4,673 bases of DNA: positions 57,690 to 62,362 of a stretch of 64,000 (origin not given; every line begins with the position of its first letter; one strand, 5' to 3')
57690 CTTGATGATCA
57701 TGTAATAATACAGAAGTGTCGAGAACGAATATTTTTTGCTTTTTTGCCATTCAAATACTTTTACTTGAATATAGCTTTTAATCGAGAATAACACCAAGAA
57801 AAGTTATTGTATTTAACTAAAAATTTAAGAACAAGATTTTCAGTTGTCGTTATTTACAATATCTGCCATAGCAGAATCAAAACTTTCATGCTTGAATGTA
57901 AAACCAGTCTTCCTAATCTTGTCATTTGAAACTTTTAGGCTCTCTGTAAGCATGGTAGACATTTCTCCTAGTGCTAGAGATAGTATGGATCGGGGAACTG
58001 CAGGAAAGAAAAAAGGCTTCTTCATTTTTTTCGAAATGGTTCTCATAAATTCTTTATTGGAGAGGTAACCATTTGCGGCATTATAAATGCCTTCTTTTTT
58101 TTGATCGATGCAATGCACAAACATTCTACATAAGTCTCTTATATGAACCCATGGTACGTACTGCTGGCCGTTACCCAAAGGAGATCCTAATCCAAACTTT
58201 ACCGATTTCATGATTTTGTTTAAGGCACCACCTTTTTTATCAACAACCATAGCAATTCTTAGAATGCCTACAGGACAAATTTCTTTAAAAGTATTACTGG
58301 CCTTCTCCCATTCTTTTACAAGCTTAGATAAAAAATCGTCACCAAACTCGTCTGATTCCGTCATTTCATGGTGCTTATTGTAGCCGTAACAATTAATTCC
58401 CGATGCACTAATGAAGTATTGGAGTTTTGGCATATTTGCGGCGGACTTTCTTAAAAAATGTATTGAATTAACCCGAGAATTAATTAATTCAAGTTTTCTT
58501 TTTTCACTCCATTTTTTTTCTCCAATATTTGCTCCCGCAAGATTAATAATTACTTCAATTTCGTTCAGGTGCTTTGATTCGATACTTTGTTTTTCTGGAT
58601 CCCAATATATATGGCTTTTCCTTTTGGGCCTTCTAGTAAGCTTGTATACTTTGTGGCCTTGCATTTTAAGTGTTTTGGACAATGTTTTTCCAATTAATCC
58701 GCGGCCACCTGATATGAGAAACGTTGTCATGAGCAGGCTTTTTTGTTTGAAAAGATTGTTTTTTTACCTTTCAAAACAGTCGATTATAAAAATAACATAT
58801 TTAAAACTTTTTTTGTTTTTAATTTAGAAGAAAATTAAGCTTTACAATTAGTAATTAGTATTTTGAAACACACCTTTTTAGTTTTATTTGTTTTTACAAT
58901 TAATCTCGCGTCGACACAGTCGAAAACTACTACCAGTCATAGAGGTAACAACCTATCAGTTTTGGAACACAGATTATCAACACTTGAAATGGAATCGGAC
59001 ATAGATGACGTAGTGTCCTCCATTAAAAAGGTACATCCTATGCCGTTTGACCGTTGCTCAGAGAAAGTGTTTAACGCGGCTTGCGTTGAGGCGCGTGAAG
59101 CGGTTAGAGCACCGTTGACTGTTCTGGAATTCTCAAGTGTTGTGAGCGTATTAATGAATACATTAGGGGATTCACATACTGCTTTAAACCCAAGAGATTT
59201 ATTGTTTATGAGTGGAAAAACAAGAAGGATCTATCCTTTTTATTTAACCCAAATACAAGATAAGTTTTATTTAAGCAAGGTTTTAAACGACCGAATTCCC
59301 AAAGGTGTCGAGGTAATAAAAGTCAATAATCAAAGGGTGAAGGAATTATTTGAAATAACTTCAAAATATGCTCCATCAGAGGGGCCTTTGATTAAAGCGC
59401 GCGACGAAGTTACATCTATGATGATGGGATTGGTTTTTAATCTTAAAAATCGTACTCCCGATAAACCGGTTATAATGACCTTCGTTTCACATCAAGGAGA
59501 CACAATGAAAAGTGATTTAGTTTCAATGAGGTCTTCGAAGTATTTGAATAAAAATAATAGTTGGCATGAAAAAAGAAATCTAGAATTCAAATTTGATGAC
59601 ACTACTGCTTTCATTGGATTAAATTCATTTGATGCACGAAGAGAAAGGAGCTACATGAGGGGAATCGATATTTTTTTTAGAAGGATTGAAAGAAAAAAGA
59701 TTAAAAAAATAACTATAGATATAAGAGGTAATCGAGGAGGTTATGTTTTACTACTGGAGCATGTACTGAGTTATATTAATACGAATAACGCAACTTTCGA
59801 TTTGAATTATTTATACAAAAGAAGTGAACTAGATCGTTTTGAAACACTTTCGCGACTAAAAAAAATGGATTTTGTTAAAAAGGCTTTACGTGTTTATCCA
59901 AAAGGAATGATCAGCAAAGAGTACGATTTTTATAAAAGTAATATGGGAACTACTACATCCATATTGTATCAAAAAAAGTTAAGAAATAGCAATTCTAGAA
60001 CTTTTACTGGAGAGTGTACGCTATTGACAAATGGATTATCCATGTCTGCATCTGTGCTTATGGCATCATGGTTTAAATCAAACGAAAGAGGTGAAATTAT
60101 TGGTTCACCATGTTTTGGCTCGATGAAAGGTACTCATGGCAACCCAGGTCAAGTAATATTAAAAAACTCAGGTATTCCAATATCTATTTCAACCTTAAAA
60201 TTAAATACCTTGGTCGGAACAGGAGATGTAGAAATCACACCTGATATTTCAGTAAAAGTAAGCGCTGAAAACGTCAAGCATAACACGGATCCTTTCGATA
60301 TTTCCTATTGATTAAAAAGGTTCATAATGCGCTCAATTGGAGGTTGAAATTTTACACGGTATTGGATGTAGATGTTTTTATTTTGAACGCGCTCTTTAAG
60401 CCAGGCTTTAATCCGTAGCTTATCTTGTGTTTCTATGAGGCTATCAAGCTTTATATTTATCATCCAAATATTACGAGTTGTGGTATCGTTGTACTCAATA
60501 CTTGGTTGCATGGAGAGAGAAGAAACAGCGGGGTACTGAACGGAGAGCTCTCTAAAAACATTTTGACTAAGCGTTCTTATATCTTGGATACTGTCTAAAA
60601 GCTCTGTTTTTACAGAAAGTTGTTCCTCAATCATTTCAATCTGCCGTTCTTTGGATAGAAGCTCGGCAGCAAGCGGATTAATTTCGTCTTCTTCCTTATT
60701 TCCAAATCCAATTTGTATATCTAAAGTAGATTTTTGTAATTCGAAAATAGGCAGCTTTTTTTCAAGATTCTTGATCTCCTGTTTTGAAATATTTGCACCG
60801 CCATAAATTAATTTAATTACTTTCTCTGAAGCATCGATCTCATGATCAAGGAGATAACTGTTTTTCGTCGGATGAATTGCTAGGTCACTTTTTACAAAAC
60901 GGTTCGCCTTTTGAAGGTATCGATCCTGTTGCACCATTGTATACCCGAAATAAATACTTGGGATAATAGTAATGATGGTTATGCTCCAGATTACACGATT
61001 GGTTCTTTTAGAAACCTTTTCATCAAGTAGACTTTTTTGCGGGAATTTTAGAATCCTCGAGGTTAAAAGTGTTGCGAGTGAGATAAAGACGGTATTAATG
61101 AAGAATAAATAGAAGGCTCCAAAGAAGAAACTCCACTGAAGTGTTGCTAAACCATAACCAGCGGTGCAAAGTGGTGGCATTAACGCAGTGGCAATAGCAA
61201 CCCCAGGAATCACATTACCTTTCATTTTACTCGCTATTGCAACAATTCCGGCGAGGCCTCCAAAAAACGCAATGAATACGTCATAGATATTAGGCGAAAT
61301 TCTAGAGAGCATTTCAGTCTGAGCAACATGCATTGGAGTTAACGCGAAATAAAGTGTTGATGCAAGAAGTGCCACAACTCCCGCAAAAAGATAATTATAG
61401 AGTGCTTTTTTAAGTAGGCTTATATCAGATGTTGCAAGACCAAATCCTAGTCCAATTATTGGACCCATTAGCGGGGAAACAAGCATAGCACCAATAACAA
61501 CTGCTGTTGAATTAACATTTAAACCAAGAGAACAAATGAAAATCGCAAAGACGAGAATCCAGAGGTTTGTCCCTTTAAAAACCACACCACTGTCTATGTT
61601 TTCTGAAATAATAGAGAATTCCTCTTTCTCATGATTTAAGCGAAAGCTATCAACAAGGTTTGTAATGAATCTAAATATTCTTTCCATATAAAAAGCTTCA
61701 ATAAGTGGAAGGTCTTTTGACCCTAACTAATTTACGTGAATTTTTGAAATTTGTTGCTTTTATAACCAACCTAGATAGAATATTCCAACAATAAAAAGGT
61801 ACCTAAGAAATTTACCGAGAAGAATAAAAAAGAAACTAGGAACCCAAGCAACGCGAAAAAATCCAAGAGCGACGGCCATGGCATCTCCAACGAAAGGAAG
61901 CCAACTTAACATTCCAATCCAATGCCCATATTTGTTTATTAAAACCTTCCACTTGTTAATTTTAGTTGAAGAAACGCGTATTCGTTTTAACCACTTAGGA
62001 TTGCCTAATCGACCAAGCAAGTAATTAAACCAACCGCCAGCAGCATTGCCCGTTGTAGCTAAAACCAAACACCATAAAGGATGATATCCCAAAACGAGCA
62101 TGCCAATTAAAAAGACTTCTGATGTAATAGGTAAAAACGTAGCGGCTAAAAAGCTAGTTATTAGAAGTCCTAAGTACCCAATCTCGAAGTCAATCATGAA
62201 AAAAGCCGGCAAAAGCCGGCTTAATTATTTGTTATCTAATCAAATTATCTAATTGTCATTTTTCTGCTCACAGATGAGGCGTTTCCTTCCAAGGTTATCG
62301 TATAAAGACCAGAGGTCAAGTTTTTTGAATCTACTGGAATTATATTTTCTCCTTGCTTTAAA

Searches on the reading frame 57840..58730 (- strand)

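Call 75: search_protein_families(library=pfam, proteins=[window:57840-58730:-], max_evalue=0.001)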
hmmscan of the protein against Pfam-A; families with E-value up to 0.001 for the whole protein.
window:57840-58730:- (296 aa): 4 families
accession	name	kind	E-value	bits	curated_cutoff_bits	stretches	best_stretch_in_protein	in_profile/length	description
PF01370.27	Epimerase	-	2.5e-15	57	20.9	1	5-218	2-239/240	NAD dependent epimerase/dehydratase family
PF08338.16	DUF1731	-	2.5e-12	46.8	27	1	245-291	1-47/47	Domain of unknown function (DUF1731)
PF16363.11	GDP_Man_Dehyd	-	6.4e-08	32.9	27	1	5-231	1-261/332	GDP-mannose 4,6 dehydratase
PF05368.20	NmrA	-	2.2e-05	24.6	27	0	175-270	170-269/298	NmrA-like family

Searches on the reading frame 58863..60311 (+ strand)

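Call 75: search_protein_families(library=pfam, proteins=[window:58863-60311:+], max_evalue=0.001)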
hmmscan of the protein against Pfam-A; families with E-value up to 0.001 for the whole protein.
window:58863-60311:+ (482 aa): 1 family
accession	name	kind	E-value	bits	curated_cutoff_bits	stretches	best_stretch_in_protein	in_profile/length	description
PF03572.23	Peptidase_S41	-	2.1e-14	53.9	24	1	248-464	2-165/165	Peptidase family S41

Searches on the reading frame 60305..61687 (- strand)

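Call 75: search_protein_families(library=pfam, proteins=[window:60305-61687:-], max_evalue=0.001)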
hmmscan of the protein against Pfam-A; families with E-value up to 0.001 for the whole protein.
window:60305-61687:- (460 aa): 1 family
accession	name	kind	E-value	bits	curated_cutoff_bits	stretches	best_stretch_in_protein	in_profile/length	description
PF04087.19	DUF389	-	2.1e-44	151.3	23.9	1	68-204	1-137/137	Domain of unknown function (DUF389)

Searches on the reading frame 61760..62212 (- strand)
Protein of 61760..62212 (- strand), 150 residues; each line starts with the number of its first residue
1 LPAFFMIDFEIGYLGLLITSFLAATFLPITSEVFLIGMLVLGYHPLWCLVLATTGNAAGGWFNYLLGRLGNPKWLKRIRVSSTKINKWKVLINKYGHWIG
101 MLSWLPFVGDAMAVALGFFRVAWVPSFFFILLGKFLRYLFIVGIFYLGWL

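Call 75: search_protein_families(library=pfam, proteins=[window:61760-62212:-], max_evalue=0.001)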
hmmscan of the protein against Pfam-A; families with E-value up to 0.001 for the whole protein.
window:61760-62212:- (150 aa): 1 family
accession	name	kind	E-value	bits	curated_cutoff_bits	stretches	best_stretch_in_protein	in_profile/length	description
PF09335.16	VTT_dom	-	1.2e-11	45.5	33.9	1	31-146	3-122/123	VTT domain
